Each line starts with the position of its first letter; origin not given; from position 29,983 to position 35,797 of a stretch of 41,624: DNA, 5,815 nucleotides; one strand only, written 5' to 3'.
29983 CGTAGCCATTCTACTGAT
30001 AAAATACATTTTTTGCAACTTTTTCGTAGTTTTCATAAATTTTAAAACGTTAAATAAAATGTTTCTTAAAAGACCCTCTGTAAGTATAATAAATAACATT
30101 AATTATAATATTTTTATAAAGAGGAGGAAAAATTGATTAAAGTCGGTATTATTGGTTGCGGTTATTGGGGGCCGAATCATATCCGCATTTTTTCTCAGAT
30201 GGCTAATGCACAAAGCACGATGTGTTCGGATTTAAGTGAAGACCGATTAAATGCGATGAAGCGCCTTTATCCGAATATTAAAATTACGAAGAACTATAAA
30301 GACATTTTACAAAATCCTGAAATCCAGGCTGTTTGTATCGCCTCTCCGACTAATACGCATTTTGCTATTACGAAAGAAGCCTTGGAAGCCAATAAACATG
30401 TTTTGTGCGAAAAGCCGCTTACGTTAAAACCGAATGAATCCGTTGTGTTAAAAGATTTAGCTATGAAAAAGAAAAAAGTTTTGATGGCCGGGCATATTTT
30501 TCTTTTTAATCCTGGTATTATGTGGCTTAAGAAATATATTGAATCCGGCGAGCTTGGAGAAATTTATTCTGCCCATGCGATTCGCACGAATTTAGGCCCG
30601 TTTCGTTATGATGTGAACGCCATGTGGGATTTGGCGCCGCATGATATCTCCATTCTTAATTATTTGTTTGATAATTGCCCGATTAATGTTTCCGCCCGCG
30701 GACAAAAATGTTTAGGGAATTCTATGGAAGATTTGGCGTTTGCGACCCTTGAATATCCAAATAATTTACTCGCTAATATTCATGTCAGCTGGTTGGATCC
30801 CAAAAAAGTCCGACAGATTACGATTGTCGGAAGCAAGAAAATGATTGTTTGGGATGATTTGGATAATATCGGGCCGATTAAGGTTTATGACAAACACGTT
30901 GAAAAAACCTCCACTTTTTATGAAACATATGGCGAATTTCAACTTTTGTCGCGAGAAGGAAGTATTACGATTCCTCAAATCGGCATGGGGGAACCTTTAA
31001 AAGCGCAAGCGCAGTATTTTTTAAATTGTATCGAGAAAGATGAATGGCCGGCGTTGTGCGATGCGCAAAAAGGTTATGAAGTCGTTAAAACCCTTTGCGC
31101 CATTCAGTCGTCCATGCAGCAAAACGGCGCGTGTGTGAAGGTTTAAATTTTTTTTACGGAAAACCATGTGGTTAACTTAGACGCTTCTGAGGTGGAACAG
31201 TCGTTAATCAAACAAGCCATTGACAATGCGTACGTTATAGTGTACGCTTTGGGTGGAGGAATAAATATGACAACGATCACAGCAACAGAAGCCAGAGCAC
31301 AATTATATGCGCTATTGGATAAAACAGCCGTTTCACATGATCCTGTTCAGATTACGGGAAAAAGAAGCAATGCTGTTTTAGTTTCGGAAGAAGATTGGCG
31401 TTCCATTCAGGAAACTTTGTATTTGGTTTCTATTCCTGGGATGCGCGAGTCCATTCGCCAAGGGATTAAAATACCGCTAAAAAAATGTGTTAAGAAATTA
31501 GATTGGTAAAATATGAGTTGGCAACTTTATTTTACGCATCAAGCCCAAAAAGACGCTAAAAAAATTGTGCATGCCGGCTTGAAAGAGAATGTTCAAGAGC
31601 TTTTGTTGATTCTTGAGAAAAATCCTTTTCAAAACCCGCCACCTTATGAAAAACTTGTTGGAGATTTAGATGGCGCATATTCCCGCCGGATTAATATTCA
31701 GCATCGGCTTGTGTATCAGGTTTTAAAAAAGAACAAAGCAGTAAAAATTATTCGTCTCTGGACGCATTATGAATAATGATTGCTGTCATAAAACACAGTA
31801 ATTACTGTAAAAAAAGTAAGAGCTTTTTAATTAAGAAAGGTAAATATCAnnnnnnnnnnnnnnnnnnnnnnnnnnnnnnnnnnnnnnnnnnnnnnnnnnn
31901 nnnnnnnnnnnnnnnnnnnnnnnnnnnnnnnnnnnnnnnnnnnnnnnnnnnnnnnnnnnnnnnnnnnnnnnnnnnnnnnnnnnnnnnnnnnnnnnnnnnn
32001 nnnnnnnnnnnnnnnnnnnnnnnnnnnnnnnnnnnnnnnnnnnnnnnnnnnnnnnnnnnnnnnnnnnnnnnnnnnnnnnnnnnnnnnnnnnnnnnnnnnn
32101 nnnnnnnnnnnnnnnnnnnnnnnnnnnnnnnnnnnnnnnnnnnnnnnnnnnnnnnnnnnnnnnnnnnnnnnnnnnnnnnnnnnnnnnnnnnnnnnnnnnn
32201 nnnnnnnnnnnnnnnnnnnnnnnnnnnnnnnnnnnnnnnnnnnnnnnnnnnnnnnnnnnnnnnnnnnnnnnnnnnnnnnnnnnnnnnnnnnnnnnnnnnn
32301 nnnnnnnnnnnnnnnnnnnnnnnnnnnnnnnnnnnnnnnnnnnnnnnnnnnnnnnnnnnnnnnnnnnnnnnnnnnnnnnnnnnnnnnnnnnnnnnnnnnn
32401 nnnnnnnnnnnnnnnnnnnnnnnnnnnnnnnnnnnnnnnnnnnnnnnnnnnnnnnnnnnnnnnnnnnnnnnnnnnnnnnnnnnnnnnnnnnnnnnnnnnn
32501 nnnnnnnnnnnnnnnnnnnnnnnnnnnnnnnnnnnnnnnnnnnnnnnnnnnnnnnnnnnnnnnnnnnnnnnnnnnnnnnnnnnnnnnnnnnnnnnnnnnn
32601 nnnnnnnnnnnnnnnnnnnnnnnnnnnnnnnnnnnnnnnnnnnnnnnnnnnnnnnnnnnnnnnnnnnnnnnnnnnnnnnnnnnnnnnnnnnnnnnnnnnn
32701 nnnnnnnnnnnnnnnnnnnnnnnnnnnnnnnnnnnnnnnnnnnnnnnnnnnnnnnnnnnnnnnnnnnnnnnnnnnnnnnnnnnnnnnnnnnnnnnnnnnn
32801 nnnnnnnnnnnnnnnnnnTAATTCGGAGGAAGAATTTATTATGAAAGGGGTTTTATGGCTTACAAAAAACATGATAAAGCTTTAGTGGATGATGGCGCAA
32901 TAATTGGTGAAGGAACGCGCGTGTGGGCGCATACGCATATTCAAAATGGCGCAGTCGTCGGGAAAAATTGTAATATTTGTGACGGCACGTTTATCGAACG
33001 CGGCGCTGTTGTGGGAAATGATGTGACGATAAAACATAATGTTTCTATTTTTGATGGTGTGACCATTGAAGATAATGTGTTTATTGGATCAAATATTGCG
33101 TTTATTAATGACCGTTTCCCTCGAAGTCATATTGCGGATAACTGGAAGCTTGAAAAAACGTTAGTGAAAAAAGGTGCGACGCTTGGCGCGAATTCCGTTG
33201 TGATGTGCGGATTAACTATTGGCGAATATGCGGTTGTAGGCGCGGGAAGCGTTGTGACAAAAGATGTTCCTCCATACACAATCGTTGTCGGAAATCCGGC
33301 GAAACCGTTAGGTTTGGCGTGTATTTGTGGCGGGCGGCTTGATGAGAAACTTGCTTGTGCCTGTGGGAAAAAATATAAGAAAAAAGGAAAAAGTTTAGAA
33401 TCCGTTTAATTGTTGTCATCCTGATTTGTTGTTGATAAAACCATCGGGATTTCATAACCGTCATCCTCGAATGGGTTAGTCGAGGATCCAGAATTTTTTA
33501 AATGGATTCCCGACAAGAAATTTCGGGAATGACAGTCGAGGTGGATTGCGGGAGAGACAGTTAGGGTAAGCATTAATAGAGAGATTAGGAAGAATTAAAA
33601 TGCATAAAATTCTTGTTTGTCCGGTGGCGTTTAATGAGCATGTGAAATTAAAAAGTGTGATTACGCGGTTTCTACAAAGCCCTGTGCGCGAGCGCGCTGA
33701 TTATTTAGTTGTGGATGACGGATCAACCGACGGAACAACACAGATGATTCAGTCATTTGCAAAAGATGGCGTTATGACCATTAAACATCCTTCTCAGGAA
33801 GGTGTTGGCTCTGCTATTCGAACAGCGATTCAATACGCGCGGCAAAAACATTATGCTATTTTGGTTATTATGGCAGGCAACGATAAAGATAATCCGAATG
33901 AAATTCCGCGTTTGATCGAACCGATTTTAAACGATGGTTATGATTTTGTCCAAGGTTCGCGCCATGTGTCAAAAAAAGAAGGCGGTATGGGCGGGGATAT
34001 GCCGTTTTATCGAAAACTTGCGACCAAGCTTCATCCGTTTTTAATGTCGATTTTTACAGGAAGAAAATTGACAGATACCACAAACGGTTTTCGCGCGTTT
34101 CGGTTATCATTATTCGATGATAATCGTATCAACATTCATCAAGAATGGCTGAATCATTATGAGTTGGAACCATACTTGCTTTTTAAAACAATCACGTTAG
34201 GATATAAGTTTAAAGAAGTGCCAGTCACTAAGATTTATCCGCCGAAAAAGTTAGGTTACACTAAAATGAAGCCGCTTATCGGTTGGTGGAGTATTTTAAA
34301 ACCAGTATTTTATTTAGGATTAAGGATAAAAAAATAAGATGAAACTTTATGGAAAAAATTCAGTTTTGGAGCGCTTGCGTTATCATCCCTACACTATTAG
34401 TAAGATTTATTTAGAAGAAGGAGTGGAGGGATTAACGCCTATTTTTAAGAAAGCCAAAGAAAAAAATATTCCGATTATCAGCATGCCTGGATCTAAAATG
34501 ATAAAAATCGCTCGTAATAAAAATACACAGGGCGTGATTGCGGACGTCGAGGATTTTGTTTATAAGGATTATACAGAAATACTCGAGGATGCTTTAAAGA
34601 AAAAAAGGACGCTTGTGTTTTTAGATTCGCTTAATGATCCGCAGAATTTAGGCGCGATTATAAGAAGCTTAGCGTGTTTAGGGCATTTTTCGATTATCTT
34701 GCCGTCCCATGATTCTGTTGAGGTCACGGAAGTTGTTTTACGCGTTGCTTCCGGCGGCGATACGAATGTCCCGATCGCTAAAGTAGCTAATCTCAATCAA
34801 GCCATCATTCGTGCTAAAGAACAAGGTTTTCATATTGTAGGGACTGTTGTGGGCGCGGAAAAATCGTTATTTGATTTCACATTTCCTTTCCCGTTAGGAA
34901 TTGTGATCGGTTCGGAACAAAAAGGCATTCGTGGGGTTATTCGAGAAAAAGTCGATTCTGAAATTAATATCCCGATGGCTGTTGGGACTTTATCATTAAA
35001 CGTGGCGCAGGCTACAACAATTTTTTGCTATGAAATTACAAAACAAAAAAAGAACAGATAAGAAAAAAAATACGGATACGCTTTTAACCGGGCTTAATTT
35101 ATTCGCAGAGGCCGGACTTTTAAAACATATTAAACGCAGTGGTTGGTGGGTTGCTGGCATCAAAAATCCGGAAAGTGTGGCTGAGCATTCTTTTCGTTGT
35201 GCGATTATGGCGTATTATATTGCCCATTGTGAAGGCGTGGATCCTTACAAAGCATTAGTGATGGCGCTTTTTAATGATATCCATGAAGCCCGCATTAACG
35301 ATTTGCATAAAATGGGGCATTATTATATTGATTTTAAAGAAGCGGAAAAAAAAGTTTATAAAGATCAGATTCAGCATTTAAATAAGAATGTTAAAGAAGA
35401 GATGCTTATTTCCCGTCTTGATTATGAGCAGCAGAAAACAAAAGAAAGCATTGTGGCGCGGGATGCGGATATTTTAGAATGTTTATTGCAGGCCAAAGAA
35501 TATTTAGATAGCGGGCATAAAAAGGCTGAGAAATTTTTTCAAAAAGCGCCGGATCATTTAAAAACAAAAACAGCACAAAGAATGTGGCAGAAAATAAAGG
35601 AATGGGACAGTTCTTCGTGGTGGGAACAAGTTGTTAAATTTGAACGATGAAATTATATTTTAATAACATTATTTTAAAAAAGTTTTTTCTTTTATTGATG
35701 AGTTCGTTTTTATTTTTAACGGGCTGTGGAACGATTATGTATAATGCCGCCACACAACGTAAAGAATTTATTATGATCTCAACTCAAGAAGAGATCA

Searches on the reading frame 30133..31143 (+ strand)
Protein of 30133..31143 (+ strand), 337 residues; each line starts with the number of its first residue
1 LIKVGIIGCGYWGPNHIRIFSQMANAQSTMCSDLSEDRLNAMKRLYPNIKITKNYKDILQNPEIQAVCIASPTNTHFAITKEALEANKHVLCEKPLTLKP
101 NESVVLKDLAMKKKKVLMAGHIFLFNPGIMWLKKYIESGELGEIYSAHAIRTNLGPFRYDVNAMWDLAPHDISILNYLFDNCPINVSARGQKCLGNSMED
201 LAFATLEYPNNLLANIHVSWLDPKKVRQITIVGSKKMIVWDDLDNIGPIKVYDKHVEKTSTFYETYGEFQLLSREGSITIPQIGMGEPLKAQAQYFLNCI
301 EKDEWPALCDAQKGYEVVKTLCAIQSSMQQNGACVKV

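Call 31: search_protein_families(library=pfam, proteins=[window:30133-31143:+], max_evalue=0.00001)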
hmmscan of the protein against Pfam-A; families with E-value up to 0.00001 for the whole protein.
window:30133-31143:+ (337 aa): 3 families
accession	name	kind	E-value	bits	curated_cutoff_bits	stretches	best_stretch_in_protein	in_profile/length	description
PF01408.29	GFO_IDH_MocA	-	3.7e-27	95.8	24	1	2-121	1-120/120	Oxidoreductase family, NAD-binding Rossmann fold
PF22725.1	GFO_IDH_MocA_C3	-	7.6e-18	65.1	27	1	132-238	4-123/124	GFO/IDH/MocA C-terminal domain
PF02894.22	GFO_IDH_MocA_C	-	9.4e-15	55.4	22.9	1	133-332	1-214/218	Oxidoreductase family, C-terminal alpha/beta domain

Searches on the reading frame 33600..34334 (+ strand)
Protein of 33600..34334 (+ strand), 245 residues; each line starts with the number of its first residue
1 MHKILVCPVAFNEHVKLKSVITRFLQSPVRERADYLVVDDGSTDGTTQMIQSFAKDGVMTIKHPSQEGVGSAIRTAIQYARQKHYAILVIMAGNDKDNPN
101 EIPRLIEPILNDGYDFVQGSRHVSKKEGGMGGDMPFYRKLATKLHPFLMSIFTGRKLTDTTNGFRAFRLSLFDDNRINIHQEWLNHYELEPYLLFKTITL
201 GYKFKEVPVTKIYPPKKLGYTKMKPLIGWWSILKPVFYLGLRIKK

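Call 31: search_protein_families(library=pfam, proteins=[window:33600-34334:+], max_evalue=0.00001)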
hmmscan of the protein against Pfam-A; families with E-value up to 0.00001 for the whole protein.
window:33600-34334:+ (245 aa): 1 family
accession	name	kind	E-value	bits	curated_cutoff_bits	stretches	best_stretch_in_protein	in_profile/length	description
PF00535.33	Glycos_transf_2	-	1.4e-19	71.1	23.3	1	9-174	5-166/168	Glycosyl transferase family 2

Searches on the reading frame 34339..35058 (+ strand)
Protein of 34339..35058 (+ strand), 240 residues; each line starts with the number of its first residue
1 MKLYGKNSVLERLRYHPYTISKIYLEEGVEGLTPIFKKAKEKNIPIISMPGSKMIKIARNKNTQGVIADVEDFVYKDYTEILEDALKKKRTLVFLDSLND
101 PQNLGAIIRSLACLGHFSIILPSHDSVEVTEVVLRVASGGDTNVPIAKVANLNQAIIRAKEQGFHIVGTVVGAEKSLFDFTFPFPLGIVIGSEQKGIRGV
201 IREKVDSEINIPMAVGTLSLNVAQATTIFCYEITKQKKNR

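Call 31: search_protein_families(library=pfam, proteins=[window:34339-35058:+], max_evalue=0.00001)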
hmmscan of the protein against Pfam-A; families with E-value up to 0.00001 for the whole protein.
window:34339-35058:+ (240 aa): 2 families
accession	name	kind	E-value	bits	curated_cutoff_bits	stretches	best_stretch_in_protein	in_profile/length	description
PF00588.24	SpoU_methylase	-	7.5e-33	114.1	29.7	1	92-231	3-142/142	SpoU rRNA Methylase family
PF08032.17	SpoU_sub_bind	-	6e-15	55.8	22.8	1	3-72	2-72/76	RNA 2'-O ribose methyltransferase substrate binding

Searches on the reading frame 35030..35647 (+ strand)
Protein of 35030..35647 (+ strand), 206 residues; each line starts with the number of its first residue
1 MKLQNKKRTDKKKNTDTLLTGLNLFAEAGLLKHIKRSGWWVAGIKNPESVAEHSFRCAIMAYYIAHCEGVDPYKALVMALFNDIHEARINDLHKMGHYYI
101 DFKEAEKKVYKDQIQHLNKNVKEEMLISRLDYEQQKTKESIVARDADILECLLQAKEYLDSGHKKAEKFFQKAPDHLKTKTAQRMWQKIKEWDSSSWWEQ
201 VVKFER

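Call 31: search_protein_families(library=pfam, proteins=[window:35030-35647:+], max_evalue=0.00001)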
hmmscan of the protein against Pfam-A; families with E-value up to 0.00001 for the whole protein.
window:35030-35647:+ (206 aa): 2 families
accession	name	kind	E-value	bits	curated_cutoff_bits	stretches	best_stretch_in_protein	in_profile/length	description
PF13023.12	HD_3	-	1.7e-25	90.3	22.5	1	29-184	2-160/165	HD domain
PF12917.13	YfbR-like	-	9.5e-10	38.9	25.9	1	25-179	3-161/182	5'-deoxynucleotidase YfbR-like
